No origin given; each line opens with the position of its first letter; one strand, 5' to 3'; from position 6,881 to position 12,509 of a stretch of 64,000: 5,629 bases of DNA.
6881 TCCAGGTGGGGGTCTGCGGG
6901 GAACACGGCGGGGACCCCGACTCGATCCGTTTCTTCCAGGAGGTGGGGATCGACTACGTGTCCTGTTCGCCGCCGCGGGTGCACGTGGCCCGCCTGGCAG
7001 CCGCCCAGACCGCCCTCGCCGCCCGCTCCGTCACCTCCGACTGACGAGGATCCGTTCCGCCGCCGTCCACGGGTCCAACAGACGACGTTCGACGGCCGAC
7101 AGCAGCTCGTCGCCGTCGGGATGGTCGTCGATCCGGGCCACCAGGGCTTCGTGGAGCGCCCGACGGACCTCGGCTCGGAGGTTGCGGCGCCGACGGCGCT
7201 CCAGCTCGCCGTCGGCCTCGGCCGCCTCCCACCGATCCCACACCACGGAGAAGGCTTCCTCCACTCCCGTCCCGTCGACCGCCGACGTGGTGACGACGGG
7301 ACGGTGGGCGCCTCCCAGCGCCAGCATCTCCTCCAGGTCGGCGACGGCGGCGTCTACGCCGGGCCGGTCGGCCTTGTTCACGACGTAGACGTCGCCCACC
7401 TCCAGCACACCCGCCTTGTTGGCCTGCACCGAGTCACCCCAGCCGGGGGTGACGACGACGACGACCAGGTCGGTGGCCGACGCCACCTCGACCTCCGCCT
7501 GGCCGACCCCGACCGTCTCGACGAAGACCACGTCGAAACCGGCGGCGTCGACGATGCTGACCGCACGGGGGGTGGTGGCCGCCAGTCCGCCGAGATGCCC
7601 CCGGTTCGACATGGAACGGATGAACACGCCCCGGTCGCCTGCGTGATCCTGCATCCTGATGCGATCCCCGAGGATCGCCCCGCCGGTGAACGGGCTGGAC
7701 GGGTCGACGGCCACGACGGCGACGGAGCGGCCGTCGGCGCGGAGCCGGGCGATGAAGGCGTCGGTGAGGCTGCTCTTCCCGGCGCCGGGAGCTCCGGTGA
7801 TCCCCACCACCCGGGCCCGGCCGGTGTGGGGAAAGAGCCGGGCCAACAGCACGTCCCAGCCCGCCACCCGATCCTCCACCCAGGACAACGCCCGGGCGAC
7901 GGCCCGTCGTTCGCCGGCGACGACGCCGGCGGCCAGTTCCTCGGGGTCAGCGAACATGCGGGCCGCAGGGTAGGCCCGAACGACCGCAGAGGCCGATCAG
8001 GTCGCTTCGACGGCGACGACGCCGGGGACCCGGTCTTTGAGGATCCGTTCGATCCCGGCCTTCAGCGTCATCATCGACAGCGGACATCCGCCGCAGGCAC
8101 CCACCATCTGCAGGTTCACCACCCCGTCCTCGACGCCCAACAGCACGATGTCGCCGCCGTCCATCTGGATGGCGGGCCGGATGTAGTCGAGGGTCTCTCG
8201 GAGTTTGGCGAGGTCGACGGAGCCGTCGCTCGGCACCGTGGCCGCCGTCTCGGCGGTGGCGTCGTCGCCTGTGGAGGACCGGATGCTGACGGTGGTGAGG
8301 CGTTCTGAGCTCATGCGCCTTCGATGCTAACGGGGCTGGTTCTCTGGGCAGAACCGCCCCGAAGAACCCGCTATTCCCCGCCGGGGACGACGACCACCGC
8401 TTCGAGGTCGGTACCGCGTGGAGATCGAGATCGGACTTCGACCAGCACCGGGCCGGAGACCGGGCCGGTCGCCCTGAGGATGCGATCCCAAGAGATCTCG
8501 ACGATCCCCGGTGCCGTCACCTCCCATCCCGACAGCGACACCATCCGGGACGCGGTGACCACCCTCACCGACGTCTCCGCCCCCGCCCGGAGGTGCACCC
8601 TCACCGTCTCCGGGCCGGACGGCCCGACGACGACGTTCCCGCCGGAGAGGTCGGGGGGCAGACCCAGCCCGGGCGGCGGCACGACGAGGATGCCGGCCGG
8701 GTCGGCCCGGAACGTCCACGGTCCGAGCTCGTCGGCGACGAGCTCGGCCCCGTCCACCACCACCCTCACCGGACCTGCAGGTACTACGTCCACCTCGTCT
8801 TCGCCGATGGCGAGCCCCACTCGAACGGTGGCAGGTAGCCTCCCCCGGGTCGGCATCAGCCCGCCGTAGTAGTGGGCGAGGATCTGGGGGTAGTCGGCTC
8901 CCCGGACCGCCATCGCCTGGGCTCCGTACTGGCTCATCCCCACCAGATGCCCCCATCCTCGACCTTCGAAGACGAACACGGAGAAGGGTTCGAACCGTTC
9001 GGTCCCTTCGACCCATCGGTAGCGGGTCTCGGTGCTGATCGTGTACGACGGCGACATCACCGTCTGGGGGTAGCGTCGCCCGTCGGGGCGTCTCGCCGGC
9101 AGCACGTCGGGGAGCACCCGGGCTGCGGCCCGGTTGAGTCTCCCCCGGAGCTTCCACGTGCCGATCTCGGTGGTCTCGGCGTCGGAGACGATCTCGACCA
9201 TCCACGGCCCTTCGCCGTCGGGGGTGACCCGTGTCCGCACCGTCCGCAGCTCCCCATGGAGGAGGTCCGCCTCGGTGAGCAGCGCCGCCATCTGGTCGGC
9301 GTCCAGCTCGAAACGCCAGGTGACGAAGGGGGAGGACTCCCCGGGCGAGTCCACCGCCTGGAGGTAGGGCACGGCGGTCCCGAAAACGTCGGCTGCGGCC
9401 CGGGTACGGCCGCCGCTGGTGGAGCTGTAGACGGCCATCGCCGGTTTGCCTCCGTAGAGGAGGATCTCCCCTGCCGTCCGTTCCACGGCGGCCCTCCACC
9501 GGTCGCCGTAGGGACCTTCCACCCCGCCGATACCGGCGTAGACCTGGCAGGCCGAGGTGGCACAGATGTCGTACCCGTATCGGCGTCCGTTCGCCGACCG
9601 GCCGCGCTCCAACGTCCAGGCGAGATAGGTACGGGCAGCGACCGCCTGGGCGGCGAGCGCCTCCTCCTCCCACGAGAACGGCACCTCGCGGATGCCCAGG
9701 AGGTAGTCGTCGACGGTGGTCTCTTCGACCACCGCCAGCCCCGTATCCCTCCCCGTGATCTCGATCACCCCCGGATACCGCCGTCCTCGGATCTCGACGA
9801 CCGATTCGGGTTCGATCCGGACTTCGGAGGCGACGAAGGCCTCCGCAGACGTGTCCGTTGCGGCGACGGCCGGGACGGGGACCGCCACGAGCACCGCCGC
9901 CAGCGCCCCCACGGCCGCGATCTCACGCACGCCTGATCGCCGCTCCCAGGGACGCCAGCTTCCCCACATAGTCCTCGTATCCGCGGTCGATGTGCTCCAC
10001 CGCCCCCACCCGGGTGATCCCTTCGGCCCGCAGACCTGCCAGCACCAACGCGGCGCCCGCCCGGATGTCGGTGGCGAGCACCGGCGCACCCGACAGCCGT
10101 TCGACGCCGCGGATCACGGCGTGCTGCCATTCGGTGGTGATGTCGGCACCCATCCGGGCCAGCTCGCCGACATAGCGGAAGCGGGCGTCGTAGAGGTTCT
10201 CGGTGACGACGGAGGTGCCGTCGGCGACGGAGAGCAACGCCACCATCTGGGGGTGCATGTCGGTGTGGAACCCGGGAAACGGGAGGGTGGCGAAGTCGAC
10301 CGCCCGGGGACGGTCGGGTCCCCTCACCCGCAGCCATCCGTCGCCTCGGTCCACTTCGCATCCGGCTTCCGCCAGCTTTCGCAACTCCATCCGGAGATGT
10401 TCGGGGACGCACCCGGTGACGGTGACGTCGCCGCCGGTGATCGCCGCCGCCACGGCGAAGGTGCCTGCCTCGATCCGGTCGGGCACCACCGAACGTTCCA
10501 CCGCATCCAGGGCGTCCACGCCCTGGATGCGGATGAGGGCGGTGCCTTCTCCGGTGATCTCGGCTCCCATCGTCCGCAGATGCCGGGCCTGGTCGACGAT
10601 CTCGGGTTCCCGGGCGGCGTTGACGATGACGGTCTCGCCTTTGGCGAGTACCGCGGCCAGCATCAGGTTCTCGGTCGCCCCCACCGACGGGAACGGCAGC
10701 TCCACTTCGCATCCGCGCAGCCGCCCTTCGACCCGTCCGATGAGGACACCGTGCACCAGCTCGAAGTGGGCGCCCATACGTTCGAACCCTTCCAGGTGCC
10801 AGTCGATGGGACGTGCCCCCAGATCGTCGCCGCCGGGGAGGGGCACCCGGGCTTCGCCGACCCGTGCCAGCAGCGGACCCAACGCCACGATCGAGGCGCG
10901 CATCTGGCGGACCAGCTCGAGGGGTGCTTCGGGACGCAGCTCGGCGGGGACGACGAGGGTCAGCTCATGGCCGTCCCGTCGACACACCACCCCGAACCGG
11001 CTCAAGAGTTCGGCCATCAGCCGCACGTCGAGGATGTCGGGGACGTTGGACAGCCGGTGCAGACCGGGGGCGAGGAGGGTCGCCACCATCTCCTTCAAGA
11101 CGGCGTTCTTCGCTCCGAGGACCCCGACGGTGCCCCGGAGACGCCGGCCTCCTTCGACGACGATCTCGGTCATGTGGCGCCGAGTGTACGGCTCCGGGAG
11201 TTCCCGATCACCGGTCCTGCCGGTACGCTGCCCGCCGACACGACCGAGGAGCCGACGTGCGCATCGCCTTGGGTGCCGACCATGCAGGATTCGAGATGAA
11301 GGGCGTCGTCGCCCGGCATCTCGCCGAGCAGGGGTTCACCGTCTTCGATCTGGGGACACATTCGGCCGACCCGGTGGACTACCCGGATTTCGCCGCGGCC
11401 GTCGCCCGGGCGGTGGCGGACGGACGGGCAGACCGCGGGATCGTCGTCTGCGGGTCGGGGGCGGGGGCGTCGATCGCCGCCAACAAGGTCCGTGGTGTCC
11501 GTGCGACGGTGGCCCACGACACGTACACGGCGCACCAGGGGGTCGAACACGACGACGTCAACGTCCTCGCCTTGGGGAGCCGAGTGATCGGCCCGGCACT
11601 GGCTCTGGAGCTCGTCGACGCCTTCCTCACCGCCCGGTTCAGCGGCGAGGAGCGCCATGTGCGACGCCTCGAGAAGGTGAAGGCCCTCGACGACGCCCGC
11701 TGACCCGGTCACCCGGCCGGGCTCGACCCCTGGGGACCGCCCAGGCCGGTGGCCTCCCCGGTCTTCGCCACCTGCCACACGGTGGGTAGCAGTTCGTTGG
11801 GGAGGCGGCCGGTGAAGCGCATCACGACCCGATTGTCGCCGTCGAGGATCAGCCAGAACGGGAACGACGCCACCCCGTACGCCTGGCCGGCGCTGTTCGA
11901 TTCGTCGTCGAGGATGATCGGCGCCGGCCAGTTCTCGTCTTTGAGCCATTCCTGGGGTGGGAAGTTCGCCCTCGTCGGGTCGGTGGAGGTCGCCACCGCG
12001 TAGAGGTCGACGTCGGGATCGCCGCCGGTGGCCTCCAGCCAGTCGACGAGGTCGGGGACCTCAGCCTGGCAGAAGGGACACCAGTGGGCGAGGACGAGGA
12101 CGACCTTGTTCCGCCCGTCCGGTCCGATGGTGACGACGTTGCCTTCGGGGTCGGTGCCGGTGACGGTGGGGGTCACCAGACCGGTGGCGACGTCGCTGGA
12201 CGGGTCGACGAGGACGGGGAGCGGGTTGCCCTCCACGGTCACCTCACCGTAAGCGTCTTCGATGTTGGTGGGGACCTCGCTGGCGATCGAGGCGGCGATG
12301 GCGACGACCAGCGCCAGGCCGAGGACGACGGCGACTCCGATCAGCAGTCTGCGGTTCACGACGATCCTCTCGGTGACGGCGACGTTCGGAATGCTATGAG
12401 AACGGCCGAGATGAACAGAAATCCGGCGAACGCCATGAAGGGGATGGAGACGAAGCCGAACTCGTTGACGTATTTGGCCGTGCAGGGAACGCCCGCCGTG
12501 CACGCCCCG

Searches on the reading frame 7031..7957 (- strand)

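Call 50: search_protein_families(library=pfam, proteins=[window:7031-7957:-], max_evalue=0.00001)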
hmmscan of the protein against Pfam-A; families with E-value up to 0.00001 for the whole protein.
window:7031-7957:- (308 aa): 3 families
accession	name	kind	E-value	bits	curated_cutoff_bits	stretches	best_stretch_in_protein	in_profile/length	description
PF03308.22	MeaB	-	1.3e-85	287.1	23.1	1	21-277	2-269/273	Methylmalonyl Co-A mutase-associated GTPase MeaB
PF00009.33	GTP_EFTU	-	1.1e-07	32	26.5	1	48-240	3-183/188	Elongation factor Tu GTP binding domain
PF02492.25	cobW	-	1.6e-06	28.2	20.7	1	50-212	2-169/180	CobW/HypB/UreG, nucleotide-binding domain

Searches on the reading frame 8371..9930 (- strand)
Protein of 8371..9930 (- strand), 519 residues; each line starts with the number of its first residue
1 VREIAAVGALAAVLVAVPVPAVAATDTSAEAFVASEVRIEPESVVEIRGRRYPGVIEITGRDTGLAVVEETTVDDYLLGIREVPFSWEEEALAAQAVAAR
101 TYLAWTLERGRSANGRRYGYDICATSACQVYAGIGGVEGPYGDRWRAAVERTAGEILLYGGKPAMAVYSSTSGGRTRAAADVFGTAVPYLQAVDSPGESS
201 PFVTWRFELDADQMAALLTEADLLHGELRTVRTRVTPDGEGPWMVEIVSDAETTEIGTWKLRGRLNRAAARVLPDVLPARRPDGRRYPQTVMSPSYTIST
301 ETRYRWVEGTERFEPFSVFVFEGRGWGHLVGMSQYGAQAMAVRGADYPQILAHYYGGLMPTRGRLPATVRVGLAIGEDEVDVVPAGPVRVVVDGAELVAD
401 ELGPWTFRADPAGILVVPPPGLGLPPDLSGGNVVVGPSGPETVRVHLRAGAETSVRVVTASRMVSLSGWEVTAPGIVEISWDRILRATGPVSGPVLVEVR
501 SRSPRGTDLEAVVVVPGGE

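Call 50: search_protein_families(library=pfam, proteins=[window:8371-9930:-], max_evalue=0.00001)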
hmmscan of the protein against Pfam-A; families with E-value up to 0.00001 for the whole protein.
window:8371-9930:- (519 aa): 1 family
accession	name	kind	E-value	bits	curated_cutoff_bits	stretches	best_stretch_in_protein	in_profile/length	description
PF08486.15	SpoIID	-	6.9e-20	71.9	23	1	62-159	2-97/97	Stage II sporulation protein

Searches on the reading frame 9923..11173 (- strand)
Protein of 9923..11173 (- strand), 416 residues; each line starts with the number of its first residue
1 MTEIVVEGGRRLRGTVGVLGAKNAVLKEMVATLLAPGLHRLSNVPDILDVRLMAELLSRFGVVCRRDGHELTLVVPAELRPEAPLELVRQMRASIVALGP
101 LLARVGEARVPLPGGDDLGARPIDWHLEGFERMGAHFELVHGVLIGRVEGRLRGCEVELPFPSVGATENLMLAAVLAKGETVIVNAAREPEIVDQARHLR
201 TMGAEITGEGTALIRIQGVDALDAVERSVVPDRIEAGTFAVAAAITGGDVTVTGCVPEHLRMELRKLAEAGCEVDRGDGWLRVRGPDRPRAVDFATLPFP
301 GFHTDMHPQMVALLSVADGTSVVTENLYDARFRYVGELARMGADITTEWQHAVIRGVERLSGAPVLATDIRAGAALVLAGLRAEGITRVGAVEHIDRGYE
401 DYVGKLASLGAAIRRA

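Call 50: search_protein_families(library=pfam, proteins=[window:9923-11173:-], max_evalue=0.00001)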
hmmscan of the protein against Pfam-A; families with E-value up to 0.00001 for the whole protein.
window:9923-11173:- (416 aa): 1 family
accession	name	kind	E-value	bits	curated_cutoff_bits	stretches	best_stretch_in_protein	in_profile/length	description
PF00275.25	EPSP_synthase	-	2.4e-100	336.6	22.8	1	6-406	1-417/417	EPSP synthase (3-phosphoshikimate 1-carboxyvinyltransferase)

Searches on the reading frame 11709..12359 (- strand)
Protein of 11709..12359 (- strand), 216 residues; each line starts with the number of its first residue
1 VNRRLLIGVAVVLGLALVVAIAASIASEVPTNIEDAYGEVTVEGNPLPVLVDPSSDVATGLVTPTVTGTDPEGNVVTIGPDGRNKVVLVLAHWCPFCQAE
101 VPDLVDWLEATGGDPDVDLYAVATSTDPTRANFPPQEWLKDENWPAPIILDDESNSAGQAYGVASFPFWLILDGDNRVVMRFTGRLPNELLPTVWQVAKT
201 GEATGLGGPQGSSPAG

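Call 50: search_protein_families(library=pfam, proteins=[window:11709-12359:-], max_evalue=0.00001)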
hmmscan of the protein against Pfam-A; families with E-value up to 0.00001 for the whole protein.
window:11709-12359:- (216 aa): 3 families
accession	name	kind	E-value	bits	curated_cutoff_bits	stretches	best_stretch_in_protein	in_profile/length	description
PF08534.16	Redoxin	-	4.7e-13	49.6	26.6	1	64-187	7-137/148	Redoxin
PF00578.27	AhpC-TSA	-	3.1e-08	34.1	26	1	82-164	25-101/124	AhpC/TSA family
PF13098.12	Thioredoxin_2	-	4.1e-07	30.7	27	1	81-189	4-98/104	Thioredoxin-like domain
